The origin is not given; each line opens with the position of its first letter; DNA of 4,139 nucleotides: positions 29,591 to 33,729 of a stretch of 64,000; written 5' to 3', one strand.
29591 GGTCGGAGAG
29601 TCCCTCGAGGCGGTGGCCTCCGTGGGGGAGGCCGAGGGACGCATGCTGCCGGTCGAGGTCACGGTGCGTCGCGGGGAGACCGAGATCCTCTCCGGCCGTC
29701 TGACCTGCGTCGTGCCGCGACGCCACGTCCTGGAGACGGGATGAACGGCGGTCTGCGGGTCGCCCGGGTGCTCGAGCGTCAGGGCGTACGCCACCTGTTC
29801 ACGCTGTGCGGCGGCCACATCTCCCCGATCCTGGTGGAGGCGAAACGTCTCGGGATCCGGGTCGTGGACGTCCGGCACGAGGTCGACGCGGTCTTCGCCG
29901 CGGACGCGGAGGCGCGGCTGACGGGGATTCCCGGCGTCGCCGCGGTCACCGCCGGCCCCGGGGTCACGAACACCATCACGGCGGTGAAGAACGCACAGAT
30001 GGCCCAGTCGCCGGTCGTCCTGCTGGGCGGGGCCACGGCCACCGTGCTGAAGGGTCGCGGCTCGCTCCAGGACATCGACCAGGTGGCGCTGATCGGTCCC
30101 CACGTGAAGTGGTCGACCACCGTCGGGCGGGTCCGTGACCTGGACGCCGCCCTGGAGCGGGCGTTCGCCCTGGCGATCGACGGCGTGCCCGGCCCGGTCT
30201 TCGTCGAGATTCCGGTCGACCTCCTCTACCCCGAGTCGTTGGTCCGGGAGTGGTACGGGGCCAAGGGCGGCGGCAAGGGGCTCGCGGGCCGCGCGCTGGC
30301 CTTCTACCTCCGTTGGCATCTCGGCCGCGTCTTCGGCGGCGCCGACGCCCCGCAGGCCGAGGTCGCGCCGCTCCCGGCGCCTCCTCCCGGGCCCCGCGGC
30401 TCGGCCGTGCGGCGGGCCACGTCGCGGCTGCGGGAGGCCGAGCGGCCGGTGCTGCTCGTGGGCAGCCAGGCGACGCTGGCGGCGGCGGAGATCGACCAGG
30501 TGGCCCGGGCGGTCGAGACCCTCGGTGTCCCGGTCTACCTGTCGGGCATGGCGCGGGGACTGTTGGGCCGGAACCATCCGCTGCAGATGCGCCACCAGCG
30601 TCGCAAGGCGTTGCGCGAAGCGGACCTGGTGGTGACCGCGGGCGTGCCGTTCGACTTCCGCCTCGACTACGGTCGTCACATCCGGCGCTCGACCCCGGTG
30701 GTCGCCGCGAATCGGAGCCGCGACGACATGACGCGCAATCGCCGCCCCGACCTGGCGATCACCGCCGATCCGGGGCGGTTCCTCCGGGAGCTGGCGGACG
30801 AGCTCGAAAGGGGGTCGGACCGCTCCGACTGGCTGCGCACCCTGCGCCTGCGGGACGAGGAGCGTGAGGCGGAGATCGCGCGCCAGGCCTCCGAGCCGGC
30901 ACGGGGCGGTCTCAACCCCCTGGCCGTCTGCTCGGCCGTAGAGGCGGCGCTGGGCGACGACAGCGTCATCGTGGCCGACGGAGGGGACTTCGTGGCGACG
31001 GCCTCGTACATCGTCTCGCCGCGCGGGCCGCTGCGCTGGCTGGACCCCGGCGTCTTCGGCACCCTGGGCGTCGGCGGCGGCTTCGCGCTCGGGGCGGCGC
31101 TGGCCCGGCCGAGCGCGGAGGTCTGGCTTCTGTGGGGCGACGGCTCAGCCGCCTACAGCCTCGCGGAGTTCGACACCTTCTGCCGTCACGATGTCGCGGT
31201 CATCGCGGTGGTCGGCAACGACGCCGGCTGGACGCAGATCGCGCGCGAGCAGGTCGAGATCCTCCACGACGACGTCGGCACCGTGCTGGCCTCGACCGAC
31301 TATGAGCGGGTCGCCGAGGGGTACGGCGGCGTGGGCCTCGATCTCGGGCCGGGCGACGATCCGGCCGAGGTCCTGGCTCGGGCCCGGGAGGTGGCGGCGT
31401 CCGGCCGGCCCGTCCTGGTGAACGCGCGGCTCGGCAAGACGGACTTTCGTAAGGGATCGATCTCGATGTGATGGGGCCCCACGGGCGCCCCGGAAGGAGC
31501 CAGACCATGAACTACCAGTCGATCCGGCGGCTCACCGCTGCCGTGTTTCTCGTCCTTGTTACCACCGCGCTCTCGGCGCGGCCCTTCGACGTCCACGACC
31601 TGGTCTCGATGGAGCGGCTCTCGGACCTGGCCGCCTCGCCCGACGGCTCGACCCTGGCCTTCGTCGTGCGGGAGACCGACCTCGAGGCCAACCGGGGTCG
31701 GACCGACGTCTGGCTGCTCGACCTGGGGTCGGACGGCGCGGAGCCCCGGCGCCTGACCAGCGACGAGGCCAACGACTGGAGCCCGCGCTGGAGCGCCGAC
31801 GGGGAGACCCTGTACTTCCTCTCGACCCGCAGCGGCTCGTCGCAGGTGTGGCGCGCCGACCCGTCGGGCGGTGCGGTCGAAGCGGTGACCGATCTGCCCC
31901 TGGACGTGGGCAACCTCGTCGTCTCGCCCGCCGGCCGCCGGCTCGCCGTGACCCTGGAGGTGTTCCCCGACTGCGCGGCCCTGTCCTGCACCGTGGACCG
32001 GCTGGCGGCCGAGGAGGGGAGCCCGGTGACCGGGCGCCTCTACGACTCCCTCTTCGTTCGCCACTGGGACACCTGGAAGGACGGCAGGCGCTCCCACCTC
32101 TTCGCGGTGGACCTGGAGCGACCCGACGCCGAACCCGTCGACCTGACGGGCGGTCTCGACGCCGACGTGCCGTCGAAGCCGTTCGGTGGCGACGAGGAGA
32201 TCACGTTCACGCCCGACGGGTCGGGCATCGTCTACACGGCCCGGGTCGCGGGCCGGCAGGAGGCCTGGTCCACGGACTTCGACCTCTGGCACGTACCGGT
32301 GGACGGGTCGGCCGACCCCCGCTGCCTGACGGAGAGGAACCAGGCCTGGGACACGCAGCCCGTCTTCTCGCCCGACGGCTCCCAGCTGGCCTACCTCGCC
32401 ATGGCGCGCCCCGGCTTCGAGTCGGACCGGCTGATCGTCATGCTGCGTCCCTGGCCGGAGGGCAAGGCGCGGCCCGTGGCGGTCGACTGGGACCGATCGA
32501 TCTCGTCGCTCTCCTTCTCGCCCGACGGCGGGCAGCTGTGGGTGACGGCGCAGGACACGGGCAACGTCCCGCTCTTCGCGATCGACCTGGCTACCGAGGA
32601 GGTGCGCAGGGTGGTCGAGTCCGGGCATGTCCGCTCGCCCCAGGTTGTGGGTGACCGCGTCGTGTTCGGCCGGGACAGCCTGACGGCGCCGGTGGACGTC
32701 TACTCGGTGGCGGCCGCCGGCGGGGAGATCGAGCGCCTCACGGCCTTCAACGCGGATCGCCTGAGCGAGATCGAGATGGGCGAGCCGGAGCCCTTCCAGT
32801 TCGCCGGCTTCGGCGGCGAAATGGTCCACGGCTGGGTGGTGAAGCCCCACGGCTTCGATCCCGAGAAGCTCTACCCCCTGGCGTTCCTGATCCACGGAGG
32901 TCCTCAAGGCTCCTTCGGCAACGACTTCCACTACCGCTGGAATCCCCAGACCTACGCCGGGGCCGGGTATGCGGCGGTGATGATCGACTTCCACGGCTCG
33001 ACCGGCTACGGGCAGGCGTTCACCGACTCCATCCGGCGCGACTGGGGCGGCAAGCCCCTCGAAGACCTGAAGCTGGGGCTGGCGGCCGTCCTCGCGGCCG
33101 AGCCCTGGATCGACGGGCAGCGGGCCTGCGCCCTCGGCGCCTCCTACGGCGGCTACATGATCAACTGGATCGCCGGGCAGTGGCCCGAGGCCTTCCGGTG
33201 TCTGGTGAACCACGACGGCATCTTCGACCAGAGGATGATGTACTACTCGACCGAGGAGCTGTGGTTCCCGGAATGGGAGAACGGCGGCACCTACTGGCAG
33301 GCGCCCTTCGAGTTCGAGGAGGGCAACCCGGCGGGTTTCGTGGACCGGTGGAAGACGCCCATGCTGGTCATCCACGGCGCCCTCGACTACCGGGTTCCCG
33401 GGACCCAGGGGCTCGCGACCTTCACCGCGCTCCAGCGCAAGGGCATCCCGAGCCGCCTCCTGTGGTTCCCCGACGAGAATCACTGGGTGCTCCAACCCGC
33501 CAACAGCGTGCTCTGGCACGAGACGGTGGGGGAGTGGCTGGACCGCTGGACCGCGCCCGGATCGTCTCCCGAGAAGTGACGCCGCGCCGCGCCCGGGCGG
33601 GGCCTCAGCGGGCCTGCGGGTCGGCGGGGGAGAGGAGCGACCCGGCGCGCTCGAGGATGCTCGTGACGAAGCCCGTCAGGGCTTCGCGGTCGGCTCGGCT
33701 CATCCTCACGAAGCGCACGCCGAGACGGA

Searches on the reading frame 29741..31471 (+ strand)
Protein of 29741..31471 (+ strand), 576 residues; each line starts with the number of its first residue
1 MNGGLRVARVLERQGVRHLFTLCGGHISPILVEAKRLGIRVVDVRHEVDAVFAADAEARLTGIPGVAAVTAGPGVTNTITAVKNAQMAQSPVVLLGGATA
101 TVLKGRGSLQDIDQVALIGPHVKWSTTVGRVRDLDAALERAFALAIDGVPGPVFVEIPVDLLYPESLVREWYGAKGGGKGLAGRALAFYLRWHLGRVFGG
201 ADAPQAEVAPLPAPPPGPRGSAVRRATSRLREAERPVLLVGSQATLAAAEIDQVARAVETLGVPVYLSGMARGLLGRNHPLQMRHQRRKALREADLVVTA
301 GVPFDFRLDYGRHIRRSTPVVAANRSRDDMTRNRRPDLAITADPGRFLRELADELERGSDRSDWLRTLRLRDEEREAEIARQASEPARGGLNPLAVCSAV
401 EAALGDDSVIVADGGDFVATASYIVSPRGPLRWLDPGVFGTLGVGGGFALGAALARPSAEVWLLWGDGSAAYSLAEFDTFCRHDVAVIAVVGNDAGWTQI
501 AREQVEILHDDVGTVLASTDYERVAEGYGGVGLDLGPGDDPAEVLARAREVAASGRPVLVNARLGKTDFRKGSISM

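Call 9: search_protein_families(library=pfam, proteins=[window:29741-31471:+], max_evalue=0.001)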
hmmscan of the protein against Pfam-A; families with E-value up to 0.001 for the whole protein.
window:29741-31471:+ (576 aa): 3 families
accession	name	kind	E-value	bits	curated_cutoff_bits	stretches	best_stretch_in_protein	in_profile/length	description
PF02776.23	TPP_enzyme_N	-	2e-33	115.1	26.8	1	1-117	1-119/119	Thiamine pyrophosphate enzyme, N-terminal TPP binding domain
PF02775.26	TPP_enzyme_C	-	4.3e-25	88.7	21.9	1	414-561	2-150/151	Thiamine pyrophosphate enzyme, C-terminal TPP binding domain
PF00205.28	TPP_enzyme_M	-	2.4e-21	76.3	30.4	1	223-351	1-137/137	Thiamine pyrophosphate enzyme, central domain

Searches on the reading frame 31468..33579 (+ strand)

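Call 59: search_protein_families(library=pfam, proteins=[window:31468-33579:+], max_evalue=0.001)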
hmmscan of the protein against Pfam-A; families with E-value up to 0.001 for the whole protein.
window:31468-33579:+ (703 aa): 4 families
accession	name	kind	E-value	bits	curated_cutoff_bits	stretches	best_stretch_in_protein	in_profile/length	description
PF00326.27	Peptidase_S9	-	4.7e-59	199.9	22.6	1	488-695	2-210/213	Prolyl oligopeptidase family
PF07676.18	PD40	-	1.5e-20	73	20.9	1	93-129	1-38/38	WD40-like Beta Propeller Repeat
PF02129.25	Peptidase_S15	-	5.7e-07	29.9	23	0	490-601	40-146/262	X-Pro dipeptidyl-peptidase (S15 family)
PF00930.27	DPPIV_N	-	0.00099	18.4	22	0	89-160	268-344/354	Dipeptidyl peptidase IV (DPP IV) N-terminal region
